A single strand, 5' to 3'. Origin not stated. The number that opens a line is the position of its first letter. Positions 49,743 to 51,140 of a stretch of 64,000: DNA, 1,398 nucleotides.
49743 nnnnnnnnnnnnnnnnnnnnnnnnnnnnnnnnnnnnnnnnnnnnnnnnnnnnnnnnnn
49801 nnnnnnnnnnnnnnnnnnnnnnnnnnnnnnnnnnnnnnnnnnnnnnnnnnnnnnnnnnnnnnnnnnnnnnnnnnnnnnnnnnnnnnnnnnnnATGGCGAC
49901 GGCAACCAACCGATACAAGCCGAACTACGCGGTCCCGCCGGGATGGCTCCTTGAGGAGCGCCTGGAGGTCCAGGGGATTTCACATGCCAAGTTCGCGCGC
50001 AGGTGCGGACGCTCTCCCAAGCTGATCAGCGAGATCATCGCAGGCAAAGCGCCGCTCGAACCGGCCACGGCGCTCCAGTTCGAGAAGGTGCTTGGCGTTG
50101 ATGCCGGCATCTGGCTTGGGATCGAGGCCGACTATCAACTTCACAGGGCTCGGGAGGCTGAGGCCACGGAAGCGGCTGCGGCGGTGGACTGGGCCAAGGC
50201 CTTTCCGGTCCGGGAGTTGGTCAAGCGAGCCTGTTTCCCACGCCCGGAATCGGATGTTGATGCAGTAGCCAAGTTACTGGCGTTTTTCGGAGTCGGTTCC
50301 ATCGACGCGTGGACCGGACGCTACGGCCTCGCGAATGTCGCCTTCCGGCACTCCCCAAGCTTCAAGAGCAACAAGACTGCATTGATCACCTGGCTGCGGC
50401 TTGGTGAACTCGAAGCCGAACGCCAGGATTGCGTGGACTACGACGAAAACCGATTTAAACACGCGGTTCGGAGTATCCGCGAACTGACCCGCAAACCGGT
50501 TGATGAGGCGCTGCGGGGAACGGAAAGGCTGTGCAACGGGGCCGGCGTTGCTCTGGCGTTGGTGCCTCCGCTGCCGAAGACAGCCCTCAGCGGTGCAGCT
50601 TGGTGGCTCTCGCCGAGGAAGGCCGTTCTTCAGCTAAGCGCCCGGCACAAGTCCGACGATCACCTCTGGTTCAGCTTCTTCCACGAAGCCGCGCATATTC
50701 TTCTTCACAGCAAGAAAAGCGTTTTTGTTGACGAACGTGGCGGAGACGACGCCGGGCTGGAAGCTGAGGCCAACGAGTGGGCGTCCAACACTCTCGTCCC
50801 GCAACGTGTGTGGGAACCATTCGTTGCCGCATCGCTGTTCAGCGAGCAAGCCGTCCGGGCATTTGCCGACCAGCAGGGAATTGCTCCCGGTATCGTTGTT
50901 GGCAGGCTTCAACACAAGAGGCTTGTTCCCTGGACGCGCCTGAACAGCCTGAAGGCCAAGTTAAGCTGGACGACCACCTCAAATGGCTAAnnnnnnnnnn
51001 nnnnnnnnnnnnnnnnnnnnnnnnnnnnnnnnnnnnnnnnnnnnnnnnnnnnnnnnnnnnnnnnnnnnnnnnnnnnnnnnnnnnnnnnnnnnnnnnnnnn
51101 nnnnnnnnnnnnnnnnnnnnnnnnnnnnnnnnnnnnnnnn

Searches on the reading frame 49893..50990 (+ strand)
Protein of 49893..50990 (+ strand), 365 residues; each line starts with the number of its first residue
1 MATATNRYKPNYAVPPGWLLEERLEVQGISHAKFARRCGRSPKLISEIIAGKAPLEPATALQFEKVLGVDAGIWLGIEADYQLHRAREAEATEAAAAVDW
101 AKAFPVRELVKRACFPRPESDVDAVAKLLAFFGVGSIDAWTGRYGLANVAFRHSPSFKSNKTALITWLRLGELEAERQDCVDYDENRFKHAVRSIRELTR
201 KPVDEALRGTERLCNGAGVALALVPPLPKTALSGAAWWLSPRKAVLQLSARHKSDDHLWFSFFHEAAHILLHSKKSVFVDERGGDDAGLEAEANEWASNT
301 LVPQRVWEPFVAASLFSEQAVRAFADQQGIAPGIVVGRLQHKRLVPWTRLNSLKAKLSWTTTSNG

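Call 5: search_protein_families(library=pfam, proteins=[window:49893-50990:+])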
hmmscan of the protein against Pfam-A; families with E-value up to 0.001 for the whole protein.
window:49893-50990:+ (365 aa): 3 families
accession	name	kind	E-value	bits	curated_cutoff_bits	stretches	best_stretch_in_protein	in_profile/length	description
PF06114.19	Peptidase_M78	-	6.6e-07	29.6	22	1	227-307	13-92/123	IrrE N-terminal-like domain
PF01381.28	HTH_3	-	0.00019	21.8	23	1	22-71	3-52/55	Helix-turn-helix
PF13560.12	HTH_31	-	0.00049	20.8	27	1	22-70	8-57/64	Helix-turn-helix domain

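Call 9: find_encoding_contigs(protein=window:49893-50990:+, flank=6000, max_places=10)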
Protein window:49893-50990:+ (365 aa): 3 contigs read that carry it; 2 places shown.
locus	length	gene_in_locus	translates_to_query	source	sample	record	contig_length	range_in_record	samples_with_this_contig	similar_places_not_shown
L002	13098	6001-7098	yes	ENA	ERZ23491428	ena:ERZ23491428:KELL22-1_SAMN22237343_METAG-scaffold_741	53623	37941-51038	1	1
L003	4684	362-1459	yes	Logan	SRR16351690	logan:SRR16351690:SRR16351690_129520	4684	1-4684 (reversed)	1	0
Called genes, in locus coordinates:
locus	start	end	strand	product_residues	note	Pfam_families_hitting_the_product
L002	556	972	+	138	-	PF15970:HicB-like_2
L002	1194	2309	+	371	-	PF04909:Amidohydro_2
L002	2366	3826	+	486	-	PF00682:HMGL-like, PF02436:PYC_OADA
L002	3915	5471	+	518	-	PF00342:PGI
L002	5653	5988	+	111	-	-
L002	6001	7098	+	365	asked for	PF06114:Peptidase_M78 (weak)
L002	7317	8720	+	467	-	PF03315:SDH_beta, PF03313:SDH_alpha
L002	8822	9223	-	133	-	PF03928:HbpS-like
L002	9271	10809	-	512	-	PF00501:AMP-binding, PF13193:AMP-binding_C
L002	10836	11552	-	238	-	PF01177:Asp_Glu_race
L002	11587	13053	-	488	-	PF00206:Lyase_1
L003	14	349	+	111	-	-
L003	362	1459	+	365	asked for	PF06114:Peptidase_M78 (weak)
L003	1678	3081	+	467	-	PF03315:SDH_beta, PF03313:SDH_alpha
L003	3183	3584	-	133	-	PF03928:HbpS-like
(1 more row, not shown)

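Call 17: find_homologous_proteins(query=window:49893-50990:+)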
Query window:49893-50990:+ (365 aa): 4569 proteins with E <= 0.001 among 8000 candidates; the best 120 are listed.
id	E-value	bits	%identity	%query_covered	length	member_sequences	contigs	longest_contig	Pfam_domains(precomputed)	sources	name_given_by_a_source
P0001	3.8e-242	821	99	100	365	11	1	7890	PF06114.20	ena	-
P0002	2.3e-204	697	85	98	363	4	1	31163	PF01381.29,PF06114.20,PF13560.13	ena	-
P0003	1.5e-202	691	83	99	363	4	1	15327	PF01381.29,PF06114.20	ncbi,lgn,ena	-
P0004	6.8e-201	685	83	99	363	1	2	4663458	PF01381.29,PF06114.20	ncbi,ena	-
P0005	5.3e-197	672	82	98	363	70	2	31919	PF06114.20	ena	-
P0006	8.3e-196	668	82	98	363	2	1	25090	PF01381.29,PF06114.20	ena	-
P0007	1.6e-192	658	80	98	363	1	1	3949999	PF01381.29,PF06114.20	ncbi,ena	-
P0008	3.6e-192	656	80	98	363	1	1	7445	PF01381.29,PF06114.20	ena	-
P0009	1.3e-191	655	78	99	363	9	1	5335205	PF01381.29,PF06114.20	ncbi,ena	-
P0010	1.8e-190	651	79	98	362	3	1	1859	PF01381.29,PF06114.20,PF13560.13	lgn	-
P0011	4.2e-190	650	78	99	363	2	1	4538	PF01381.29,PF06114.20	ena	-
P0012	1.5e-189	648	78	98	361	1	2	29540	PF06114.20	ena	-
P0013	1.0e-188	645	78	99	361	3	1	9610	PF06114.20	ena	-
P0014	2.1e-188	644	79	100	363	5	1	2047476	PF01381.29,PF06114.20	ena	-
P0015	2.5e-188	644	78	99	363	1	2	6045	PF01381.29,PF06114.20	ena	-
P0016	4.6e-188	643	78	98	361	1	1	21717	PF06114.20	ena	-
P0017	5.3e-188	643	77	99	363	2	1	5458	PF01381.29,PF06114.20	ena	-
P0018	5.3e-188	643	77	99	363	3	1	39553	PF01381.29,PF06114.20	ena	-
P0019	7.3e-188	642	77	99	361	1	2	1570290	PF06114.20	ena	-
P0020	1.1e-187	642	78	99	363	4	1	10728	PF01381.29,PF06114.20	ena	-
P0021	1.4e-187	641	79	98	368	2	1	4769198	PF06114.20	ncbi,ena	-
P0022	4.3e-187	640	79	98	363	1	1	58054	PF06114.20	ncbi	-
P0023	5.0e-187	640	77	99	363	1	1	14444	PF06114.20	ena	-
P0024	1.1e-186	638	76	99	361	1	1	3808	PF06114.20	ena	-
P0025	1.3e-186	638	78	98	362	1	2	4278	PF01381.29,PF06114.20,PF13560.13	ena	-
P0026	1.8e-186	638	77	98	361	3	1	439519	PF06114.20,PF13560.13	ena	-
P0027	1.9e-186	638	77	99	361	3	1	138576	PF06114.20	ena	-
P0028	2.7e-186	637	77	98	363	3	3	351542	PF06114.20,PF13560.13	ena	-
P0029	3.7e-186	637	77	99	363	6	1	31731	PF01381.29,PF06114.20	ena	-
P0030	3.8e-186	637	76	99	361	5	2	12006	PF06114.20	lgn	-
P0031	4.8e-186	636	76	99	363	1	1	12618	PF06114.20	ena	-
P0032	5.1e-186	636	76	99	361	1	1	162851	PF06114.20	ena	-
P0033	1.6e-185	635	76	99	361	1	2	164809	PF06114.20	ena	-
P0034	1.6e-185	635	77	98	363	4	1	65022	PF06114.20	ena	-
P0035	4.8e-185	633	76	99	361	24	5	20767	PF06114.20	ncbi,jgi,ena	-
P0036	6.0e-185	633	77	98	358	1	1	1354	PF06114.20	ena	-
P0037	8.7e-185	632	76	99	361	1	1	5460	PF06114.20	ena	-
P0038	1.1e-184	632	77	99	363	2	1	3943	PF01381.29,PF06114.20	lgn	-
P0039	1.3e-184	632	76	99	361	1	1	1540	PF06114.20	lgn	-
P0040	2.4e-184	631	76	99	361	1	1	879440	PF06114.20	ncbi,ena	-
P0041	2.7e-184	631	77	98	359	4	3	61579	PF06114.20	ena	-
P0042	2.9e-184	630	75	99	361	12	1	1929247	PF06114.20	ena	-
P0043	4.1e-184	630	75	98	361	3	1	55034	PF06114.20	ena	-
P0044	7.3e-184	629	76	98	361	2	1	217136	PF06114.20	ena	-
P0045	1.1e-183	629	76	98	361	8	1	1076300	PF06114.20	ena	-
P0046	1.2e-183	628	76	98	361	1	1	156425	PF06114.20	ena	-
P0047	1.3e-183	628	76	99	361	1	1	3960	PF06114.20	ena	-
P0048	2.8e-183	627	75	99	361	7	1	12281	PF01381.29,PF06114.20,PF13560.13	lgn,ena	-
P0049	3.9e-183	627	76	98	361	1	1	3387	PF06114.20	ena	-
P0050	4.3e-183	627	76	99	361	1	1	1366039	PF06114.20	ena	-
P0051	1.6e-182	625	75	99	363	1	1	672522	PF06114.20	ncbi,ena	-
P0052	1.7e-182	625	75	98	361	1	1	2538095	PF06114.20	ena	-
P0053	2.0e-182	624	75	99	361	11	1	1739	PF06114.20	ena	-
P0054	2.1e-182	624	75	99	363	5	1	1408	PF01381.29,PF06114.20,PF13560.13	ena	-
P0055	2.7e-182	624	75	98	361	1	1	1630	PF06114.20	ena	-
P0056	3.7e-182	624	75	99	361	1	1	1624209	PF06114.20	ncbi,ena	-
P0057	7.4e-182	623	74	100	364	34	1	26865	PF06114.20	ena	-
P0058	9.4e-182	622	74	99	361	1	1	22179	PF06114.20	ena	-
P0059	9.7e-182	622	76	98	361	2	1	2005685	PF06114.20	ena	-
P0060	1.1e-181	622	75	99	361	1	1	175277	PF06114.20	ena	-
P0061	1.1e-181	622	75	98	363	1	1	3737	PF06114.20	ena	-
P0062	1.6e-181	621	75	99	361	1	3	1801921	PF06114.20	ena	-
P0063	1.7e-181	621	75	99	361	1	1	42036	PF06114.20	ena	-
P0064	1.7e-181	621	75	98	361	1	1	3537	PF06114.20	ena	-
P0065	3.0e-181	621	74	99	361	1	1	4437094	PF01381.29,PF06114.20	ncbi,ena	-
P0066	3.5e-181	620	74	99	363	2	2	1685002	PF06114.20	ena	-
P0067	3.6e-181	620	76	98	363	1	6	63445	PF06114.20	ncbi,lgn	-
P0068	3.9e-181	620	74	99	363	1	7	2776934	PF06114.20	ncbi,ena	-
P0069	4.1e-181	620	74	99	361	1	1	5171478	PF06114.20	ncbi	-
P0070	4.2e-181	620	74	99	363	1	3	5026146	PF06114.20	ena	-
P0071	5.2e-181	620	74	99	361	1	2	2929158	PF06114.20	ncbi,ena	-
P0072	5.4e-181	620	75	98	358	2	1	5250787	PF06114.20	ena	-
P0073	6.0e-181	620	75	99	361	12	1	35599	PF06114.20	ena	-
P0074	7.7e-181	619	76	98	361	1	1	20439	PF06114.20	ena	-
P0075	1.0e-180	619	75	99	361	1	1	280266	PF01381.29,PF06114.20,PF13560.13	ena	-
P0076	1.2e-180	619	74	99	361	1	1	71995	PF06114.20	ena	-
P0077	1.3e-180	618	76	99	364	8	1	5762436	PF01381.29,PF06114.20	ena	-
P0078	1.7e-180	618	76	99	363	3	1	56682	PF01381.29,PF06114.20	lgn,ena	-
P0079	2.2e-180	618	76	98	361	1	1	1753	PF06114.20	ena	-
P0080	3.2e-180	617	75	99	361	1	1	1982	PF06114.20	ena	-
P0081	6.1e-180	616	76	98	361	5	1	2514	PF06114.20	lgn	-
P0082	6.3e-180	616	74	99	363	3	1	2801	PF06114.20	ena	-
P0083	6.5e-180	616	74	99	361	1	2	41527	PF01381.29,PF06114.20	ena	-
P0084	6.8e-180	616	74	99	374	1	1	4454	PF06114.20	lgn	-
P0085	7.0e-180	616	76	98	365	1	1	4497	PF01381.29,PF06114.20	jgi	-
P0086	1.4e-179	615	74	99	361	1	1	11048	PF01381.29,PF06114.20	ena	-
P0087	1.8e-179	615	75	99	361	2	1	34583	PF01381.29,PF06114.20,PF13560.13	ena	-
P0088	1.9e-179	615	74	99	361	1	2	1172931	PF06114.20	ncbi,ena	-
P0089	5.6e-179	613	73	99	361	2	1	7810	PF06114.20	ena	-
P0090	5.9e-179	613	74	98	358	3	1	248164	PF06114.20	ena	-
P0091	7.5e-179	613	74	98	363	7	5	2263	PF01381.29,PF06114.20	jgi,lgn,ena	-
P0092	1.2e-178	612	75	98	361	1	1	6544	PF06114.20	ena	-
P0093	1.5e-178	612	76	98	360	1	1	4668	PF01381.29,PF06114.20,PF13560.13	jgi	-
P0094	1.5e-178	612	75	99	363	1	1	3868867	PF06114.20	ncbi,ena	-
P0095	2.4e-178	611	73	99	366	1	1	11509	PF01381.29,PF06114.20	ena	-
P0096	3.7e-178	610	73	98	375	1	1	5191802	PF06114.20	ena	-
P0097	6.1e-178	610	74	99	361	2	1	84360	PF01381.29,PF06114.20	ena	-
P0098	6.6e-178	610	73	99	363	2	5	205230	PF01381.29,PF06114.20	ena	-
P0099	7.2e-178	609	73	98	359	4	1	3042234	PF01381.29,PF06114.20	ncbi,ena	-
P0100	7.5e-178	609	73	98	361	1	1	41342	PF06114.20,PF13560.13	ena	-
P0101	9.3e-178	609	73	99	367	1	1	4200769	PF06114.20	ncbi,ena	-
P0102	1.3e-177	609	73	99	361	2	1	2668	PF06114.20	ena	-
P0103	2.1e-177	608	74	99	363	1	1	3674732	PF06114.20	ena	-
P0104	2.1e-177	608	73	99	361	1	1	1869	PF06114.20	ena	-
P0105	2.4e-177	608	73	99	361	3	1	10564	PF01381.29,PF06114.20,PF13560.13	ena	-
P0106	3.1e-177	607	75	98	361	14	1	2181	PF01381.29,PF06114.20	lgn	-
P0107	3.3e-177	607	74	98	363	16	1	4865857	PF06114.20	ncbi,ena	-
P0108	6.7e-177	606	78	95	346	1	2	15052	PF06114.20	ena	-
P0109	7.2e-177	606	73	98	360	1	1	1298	PF01381.29,PF06114.20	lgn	-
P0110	9.2e-177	606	74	98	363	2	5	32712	PF01381.29,PF06114.20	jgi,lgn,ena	jgi:addiction module HigA family antidote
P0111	1.2e-176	605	73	98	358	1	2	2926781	PF06114.20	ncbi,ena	-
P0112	2.5e-176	604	74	98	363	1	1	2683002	PF01381.29,PF06114.20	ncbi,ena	-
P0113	2.9e-176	604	72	98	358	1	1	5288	PF06114.20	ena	-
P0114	7.1e-176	603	74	97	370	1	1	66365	PF01381.29,PF06114.20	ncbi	-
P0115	8.4e-176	603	73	99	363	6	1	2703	PF06114.20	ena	-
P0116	1.0e-175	602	75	98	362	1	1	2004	PF01381.29,PF06114.20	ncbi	-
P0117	1.8e-175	602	74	98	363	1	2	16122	PF01381.29,PF06114.20,PF13560.13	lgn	-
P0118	2.2e-175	601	72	99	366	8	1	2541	PF06114.20,PF13560.13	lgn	-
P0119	2.4e-175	601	72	98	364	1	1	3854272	PF06114.20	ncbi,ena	-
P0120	3.0e-175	601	71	99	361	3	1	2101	PF01381.29,PF06114.20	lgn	-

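Call 18: find_encoding_contigs(protein=P0004, flank=8000, max_places=3)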
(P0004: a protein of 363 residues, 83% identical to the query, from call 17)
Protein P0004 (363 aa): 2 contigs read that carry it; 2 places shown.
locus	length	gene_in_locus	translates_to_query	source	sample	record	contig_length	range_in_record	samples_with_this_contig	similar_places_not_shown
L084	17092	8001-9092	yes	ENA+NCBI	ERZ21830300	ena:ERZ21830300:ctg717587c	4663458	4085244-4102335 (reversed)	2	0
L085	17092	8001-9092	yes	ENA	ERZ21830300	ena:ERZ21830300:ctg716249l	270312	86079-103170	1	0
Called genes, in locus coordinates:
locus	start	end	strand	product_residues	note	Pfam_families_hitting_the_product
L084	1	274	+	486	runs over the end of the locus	PF00682:HMGL-like, PF02436:PYC_OADA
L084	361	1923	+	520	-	PF00342:PGI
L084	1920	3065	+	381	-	PF01408:GFO_IDH_MocA, PF22725:GFO_IDH_MocA_C3, PF02894:GFO_IDH_MocA_C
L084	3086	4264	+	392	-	PF00355:Rieske, PF19301:LigXa_C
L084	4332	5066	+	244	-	PF00596:Aldolase_II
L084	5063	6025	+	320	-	PF09084:NMT1 (weak)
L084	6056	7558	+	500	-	PF01425:Amidase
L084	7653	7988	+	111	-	-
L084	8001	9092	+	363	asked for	PF01381:HTH_3 (weak), PF06114:Peptidase_M78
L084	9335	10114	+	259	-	-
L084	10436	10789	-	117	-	-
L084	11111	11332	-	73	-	PF12762:DDE_Tnp_IS1595 (weak)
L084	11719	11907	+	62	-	-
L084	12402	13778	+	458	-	PF13701:DDE_Tnp_1_4, PF01609:DDE_Tnp_1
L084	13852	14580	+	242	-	PF27235:AF_1680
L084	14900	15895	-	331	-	PF04909:Amidohydro_2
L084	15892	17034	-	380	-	PF00005:ABC_tran, PF13304:AAA_21 (faint), PF08402:TOBE_2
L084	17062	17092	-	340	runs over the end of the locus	PF03824:NicO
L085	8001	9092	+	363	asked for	PF01381:HTH_3 (weak), PF06114:Peptidase_M78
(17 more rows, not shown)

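Call 19: find_encoding_contigs(protein=P0007, flank=8000, max_places=3)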
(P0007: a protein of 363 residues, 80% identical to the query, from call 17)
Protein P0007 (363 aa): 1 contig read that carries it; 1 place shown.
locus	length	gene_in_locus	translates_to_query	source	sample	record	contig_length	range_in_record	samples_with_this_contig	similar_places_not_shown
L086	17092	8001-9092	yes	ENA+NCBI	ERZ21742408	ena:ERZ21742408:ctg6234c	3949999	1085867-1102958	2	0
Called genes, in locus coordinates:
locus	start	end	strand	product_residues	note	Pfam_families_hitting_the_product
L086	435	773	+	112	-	PF05534:HicB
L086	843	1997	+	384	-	PF01408:GFO_IDH_MocA, PF02894:GFO_IDH_MocA_C, PF22725:GFO_IDH_MocA_C3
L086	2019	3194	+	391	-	PF00355:Rieske, PF19301:LigXa_C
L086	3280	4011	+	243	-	PF00596:Aldolase_II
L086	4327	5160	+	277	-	-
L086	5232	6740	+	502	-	PF01425:Amidase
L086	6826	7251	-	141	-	PF01850:PIN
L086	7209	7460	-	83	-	PF09957:VapB_antitoxin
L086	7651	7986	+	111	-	-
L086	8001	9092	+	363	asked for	PF01381:HTH_3 (faint), PF06114:Peptidase_M78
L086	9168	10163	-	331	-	PF04909:Amidohydro_2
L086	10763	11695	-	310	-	PF00005:ABC_tran, PF08402:TOBE_2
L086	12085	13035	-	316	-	PF00528:BPD_transp_1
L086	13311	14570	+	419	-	PF00355:Rieske, PF19301:LigXa_C (weak)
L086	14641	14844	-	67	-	-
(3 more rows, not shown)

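Call 20: find_encoding_contigs(protein=P0002, flank=8000, max_places=3)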
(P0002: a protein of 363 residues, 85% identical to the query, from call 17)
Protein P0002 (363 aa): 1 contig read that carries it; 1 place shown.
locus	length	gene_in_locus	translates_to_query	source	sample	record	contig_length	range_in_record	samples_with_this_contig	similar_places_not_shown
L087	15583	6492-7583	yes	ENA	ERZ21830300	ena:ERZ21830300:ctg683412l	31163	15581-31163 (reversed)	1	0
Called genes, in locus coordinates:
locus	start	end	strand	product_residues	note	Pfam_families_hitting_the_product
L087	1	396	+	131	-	?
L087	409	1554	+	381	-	PF01408:GFO_IDH_MocA, PF22725:GFO_IDH_MocA_C3, PF02894:GFO_IDH_MocA_C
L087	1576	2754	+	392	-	PF00355:Rieske, PF19301:LigXa_C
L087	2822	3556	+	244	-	PF00596:Aldolase_II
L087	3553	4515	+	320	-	PF09084:NMT1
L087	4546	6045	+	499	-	PF01425:Amidase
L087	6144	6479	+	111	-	-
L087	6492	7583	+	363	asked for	PF01381:HTH_3 (weak), PF13560:HTH_31 (faint), PF06114:Peptidase_M78 (weak)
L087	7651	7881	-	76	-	PF09957:VapB_antitoxin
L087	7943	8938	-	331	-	PF04909:Amidohydro_2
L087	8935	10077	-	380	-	PF00005:ABC_tran, PF13304:AAA_21 (faint), PF08402:TOBE_2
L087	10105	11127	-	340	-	PF03824:NicO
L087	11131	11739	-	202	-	PF06226:DUF1007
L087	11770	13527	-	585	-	PF00528:BPD_transp_1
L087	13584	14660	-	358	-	PF01547:SBP_bac_1, PF13343:SBP_bac_6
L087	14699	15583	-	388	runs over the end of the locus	PF01408:GFO_IDH_MocA, PF02894:GFO_IDH_MocA_C (weak), PF22725:GFO_IDH_MocA_C3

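Call 34: find_related_loci(query=window:49893-50990:+, collection=metagenome_contigs, flank=4000)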
Query window:49893-50990:+ (365 aa) in metagenome_contigs; peptide patterns used: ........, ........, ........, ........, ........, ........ (x = any residue, [..] = any of these).
600 stretches matched a pattern (row limit reached: there are more); 571 encode a relative of the query (tblastn E <= 1e-3); the best 80 are kept; 80 distinct loci.
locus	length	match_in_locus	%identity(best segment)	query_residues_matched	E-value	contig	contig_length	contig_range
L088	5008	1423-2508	77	1-362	0e+0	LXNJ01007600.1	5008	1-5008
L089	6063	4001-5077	75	1-359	0e+0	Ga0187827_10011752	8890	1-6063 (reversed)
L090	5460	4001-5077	74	1-359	0e+0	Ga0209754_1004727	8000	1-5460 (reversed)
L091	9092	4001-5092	73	1-364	2e-177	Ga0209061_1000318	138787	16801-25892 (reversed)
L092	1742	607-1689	70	1-361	0e+0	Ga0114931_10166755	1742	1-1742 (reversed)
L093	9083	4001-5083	70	1-361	6e-167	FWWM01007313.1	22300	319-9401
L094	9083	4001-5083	69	1-361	3e-164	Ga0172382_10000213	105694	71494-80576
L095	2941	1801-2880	68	1-360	2e-169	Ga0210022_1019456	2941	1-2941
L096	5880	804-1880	62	1-359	7e-149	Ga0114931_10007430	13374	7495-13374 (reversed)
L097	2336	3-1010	68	25-360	5e-156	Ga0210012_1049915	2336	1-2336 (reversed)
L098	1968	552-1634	55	1-360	1e-141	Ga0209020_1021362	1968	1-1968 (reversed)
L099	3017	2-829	71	84-359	4e-133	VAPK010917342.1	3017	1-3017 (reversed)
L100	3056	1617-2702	48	3-364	1e-117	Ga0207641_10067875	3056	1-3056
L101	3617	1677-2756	49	3-362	2e-113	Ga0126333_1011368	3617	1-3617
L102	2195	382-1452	46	1-357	9e-114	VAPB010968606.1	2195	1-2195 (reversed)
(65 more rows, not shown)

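Call 42: find_encoding_contigs(protein=window:49893-50990:+, flank=10000, max_places=4)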
Protein window:49893-50990:+ (365 aa): 3 contigs read that carry it; 3 places shown.
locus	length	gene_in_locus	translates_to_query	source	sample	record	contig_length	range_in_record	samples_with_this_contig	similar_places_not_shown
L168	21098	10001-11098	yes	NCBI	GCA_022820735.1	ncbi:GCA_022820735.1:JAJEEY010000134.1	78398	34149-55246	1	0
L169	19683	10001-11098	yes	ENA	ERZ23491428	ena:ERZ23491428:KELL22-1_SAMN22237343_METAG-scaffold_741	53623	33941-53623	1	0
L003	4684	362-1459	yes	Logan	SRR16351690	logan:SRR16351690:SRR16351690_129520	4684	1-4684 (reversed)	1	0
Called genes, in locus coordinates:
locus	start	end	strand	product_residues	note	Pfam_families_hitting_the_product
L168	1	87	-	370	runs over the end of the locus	PF25852:DUF6242_C (faint), PF14870:PSII_BNR (weak), PF13088:BNR_2 (faint), PF13810:DUF4185 (faint), PF02012:BNR (faint), PF15902:Sortilin-Vps10 (weak)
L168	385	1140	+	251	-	PF01738:DLH, PF08840:BAAT_C (faint), PF00326:Peptidase_S9 (weak)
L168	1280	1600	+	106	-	PF19812:DUF6295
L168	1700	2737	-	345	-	PF04909:Amidohydro_2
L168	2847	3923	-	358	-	PF04909:Amidohydro_2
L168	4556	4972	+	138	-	PF15970:HicB-like_2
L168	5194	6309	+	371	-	PF04909:Amidohydro_2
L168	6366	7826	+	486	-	PF00682:HMGL-like, PF02436:PYC_OADA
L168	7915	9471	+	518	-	PF00342:PGI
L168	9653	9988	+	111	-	-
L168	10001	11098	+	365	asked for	PF06114:Peptidase_M78 (weak)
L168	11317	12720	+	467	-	PF03315:SDH_beta, PF03313:SDH_alpha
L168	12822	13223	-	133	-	PF03928:HbpS-like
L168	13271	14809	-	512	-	PF00501:AMP-binding, PF13193:AMP-binding_C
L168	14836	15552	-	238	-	PF01177:Asp_Glu_race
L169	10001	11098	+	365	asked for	PF06114:Peptidase_M78 (weak)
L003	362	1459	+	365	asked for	PF06114:Peptidase_M78 (weak)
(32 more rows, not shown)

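Call 47: search_protein_families(library=ncbifam, proteins=[window:49893-50990:+], max_evalue=0.1)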
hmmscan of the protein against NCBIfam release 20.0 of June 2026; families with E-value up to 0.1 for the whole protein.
window:49893-50990:+ (365 aa): 3 families
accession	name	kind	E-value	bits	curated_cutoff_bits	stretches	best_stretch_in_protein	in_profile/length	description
TIGR02607.1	antidote_HigA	equivalog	4.1e-13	49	47.7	1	14-88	5-80/81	HigA family addiction module antitoxin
NF052239.1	antitox_spr1629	equivalog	0.00032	19.9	335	1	242-305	192-254/377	spr1629 family repressor/antitoxin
TIGR04111.1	BcepMu_gp16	hypoth_equivalog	0.0018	18.2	34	1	22-52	7-37/55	phage-associated protein, BcepMu gp16 family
